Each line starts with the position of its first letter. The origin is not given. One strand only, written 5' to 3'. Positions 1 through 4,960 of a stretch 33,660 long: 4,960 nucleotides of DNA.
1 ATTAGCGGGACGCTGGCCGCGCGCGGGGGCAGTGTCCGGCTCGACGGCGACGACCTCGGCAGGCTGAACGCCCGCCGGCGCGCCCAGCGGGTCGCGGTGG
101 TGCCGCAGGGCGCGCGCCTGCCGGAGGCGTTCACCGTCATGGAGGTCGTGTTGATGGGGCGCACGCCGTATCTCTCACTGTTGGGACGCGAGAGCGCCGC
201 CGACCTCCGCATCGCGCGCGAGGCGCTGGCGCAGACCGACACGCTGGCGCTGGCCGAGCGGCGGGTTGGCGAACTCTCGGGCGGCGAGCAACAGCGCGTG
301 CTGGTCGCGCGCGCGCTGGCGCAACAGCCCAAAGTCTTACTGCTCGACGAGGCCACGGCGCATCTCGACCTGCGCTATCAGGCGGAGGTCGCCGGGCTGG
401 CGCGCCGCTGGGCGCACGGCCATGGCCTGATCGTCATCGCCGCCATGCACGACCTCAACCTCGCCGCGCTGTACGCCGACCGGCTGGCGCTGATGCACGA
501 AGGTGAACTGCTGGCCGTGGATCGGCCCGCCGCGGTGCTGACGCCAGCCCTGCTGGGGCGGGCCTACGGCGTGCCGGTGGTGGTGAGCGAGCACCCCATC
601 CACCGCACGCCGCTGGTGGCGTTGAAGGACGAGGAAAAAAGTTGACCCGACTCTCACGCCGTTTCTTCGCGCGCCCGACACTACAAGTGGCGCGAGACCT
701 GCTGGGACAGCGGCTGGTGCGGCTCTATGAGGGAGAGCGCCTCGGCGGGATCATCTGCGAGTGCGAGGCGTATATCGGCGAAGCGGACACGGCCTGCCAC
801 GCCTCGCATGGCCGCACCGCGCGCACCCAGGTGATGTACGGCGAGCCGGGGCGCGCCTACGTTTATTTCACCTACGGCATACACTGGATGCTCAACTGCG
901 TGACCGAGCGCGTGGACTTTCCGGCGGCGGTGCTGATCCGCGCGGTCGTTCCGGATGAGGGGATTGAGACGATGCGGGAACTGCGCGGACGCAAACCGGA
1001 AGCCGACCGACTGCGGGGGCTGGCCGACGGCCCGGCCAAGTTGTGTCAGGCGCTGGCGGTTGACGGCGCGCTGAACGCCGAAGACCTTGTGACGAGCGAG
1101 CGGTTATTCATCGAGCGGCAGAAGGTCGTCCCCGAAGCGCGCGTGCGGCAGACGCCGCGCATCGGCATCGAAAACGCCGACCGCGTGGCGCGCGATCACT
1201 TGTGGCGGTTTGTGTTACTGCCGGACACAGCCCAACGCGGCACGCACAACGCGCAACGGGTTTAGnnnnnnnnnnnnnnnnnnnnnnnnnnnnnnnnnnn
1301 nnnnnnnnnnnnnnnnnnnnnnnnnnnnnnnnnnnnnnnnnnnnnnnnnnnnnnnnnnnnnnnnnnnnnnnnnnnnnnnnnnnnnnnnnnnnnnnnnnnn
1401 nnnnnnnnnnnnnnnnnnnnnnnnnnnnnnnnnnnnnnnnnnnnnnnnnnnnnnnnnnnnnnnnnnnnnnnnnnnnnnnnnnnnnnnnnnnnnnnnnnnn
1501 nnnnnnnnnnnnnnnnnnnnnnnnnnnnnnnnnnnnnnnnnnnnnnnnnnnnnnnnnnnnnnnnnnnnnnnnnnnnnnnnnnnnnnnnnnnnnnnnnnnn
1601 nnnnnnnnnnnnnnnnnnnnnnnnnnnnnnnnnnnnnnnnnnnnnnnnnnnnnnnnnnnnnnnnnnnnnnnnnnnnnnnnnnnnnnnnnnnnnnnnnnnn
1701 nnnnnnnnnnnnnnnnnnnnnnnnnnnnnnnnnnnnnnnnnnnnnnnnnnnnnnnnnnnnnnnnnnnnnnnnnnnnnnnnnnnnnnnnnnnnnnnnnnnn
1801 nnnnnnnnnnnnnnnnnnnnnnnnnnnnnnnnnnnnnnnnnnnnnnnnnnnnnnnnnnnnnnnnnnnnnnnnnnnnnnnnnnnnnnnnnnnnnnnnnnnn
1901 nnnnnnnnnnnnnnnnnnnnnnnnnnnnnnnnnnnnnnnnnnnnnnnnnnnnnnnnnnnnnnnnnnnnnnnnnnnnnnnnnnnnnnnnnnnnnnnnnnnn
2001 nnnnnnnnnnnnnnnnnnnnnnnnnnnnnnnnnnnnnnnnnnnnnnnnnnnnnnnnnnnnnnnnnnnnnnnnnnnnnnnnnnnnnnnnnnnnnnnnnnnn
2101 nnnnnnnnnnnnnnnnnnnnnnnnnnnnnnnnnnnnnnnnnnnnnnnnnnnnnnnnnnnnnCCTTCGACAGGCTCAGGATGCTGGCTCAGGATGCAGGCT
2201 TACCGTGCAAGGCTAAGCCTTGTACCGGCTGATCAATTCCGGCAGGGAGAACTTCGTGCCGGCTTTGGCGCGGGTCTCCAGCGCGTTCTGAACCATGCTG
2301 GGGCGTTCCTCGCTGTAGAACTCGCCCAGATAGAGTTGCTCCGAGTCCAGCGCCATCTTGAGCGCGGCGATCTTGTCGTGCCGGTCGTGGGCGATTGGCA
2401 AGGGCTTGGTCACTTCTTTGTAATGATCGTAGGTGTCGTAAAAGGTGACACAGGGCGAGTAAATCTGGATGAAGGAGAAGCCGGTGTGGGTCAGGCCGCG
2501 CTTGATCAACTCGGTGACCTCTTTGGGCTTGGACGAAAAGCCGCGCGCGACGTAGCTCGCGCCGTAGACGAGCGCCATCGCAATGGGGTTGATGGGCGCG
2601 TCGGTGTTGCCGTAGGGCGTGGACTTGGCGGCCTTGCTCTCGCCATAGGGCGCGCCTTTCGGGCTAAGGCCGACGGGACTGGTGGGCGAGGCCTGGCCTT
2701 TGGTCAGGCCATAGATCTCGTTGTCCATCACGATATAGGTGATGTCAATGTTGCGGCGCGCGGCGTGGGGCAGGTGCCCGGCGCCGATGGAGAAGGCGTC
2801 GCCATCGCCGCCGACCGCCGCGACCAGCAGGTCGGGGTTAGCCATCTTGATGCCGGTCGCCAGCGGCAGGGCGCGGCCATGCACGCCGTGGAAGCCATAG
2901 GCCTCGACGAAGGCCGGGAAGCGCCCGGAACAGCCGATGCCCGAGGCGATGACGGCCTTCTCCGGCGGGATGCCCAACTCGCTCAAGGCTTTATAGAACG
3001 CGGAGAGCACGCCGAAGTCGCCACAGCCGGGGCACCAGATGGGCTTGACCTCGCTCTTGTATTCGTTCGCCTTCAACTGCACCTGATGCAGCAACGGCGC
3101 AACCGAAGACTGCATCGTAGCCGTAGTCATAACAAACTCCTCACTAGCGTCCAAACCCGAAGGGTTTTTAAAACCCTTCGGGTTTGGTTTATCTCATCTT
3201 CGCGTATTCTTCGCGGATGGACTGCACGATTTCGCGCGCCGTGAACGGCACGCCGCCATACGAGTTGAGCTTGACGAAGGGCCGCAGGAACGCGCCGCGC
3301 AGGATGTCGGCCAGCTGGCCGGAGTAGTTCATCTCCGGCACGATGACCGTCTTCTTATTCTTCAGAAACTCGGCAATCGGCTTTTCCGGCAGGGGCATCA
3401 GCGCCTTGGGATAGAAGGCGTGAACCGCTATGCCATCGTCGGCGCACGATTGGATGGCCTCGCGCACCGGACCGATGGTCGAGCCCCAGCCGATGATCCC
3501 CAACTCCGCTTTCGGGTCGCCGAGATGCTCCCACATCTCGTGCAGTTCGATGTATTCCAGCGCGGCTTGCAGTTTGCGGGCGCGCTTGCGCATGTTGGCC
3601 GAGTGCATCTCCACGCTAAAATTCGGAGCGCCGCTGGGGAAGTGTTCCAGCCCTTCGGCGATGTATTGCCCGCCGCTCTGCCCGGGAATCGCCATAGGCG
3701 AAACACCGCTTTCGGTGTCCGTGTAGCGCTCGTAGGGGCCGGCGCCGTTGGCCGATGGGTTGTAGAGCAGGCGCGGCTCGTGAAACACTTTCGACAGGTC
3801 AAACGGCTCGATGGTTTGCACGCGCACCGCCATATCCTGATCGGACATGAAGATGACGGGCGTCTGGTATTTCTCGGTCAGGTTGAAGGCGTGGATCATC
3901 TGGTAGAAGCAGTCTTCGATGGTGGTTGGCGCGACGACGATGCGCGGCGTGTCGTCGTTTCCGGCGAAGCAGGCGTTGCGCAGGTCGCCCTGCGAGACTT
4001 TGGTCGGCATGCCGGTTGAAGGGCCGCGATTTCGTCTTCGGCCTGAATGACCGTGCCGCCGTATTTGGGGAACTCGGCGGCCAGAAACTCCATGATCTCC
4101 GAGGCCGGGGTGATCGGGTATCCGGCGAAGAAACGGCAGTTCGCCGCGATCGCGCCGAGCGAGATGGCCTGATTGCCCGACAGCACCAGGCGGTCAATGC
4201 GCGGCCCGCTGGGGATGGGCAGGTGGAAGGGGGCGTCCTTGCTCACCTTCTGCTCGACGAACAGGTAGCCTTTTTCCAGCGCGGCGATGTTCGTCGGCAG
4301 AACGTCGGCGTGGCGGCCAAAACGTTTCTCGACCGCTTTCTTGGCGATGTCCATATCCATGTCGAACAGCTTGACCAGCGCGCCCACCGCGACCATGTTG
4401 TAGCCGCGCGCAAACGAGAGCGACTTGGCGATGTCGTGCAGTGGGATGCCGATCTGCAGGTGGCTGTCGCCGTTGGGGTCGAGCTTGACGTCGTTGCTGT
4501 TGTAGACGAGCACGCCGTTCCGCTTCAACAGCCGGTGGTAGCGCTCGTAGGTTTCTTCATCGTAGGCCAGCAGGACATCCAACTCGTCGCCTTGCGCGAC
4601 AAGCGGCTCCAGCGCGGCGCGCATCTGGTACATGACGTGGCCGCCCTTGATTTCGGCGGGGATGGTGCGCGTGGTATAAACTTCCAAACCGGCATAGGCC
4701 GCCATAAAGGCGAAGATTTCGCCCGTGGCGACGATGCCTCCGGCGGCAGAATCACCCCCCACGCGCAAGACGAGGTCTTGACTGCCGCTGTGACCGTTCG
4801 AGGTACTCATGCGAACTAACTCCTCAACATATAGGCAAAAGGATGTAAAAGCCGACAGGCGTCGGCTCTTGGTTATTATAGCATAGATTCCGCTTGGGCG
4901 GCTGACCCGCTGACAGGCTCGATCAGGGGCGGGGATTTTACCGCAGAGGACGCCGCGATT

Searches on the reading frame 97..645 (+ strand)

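Call 30: search_protein_families(library=pfam, proteins=[window:97-645:+], max_evalue=0.00001)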
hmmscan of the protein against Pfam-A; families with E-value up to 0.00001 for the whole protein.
window:97-645:+ (182 aa): 1 family
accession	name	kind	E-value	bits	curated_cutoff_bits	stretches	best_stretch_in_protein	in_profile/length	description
PF00005.33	ABC_tran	-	1.2e-12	49.1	25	1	1-88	63-137/137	ABC transporter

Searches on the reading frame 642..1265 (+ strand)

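Call 30: search_protein_families(library=pfam, proteins=[window:642-1265:+], max_evalue=0.00001)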
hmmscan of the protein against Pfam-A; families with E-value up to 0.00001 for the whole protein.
window:642-1265:+ (207 aa): 1 family
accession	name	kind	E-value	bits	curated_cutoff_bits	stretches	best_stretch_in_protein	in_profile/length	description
PF02245.21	Pur_DNA_glyco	-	1.4e-62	210.7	27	1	8-192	2-177/181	Methylpurine-DNA glycosylase (MPG)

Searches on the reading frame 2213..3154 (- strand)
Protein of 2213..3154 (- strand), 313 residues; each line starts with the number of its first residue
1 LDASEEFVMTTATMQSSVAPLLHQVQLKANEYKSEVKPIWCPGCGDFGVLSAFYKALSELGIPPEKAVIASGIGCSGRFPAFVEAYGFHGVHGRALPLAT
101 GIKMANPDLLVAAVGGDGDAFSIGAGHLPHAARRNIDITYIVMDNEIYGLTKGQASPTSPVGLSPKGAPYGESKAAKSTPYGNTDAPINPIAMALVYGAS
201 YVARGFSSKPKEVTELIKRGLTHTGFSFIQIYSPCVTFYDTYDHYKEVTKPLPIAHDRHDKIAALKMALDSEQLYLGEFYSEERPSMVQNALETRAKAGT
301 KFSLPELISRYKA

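Call 30: search_protein_families(library=pfam, proteins=[window:2213-3154:-], max_evalue=0.00001)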
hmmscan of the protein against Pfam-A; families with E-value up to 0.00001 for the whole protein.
window:2213-3154:- (313 aa): 2 families
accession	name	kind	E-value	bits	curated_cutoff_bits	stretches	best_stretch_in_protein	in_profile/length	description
PF02775.26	TPP_enzyme_C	-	1.7e-30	106.3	21.9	1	80-231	19-151/151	Thiamine pyrophosphate enzyme, C-terminal TPP binding domain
PF12367.13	PFO_beta_C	-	1e-08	35.5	24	1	235-290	1-60/66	Pyruvate ferredoxin oxidoreductase beta subunit C terminal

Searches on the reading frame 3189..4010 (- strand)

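Call 30: search_protein_families(library=pfam, proteins=[window:3189-4010:-], max_evalue=0.00001)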
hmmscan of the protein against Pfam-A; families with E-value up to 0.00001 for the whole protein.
window:3189-4010:- (273 aa): 2 families
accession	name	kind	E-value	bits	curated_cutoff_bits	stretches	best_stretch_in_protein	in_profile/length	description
PF01855.24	POR_N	-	3.2e-12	47.1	27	1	1-141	103-230/231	Pyruvate flavodoxin/ferredoxin oxidoreductase, thiamine diP-bdg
PF17147.9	PFOR_II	-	2.6e-11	44.2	27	1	168-235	1-72/102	Pyruvate:ferredoxin oxidoreductase core domain II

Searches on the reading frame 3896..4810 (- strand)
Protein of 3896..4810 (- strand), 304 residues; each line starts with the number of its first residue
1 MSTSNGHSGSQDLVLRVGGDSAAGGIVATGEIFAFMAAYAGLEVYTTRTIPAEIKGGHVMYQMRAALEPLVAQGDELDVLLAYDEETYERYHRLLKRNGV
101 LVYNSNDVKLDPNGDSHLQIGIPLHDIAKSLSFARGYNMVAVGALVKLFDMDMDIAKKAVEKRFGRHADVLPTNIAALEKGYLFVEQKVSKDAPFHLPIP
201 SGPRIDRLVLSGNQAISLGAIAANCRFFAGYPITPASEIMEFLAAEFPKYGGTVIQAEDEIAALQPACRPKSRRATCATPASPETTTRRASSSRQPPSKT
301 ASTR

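Call 30: search_protein_families(library=pfam, proteins=[window:3896-4810:-], max_evalue=0.00001)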
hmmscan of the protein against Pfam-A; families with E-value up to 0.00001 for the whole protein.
window:3896-4810:- (304 aa): 2 families
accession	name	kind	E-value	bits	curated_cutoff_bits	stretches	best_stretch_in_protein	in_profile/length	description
PF01558.24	POR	-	3.3e-34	119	27.4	1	25-182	4-172/173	Pyruvate ferredoxin/flavodoxin oxidoreductase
PF01855.24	POR_N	-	3e-12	47.2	27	1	219-265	2-51/231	Pyruvate flavodoxin/ferredoxin oxidoreductase, thiamine diP-bdg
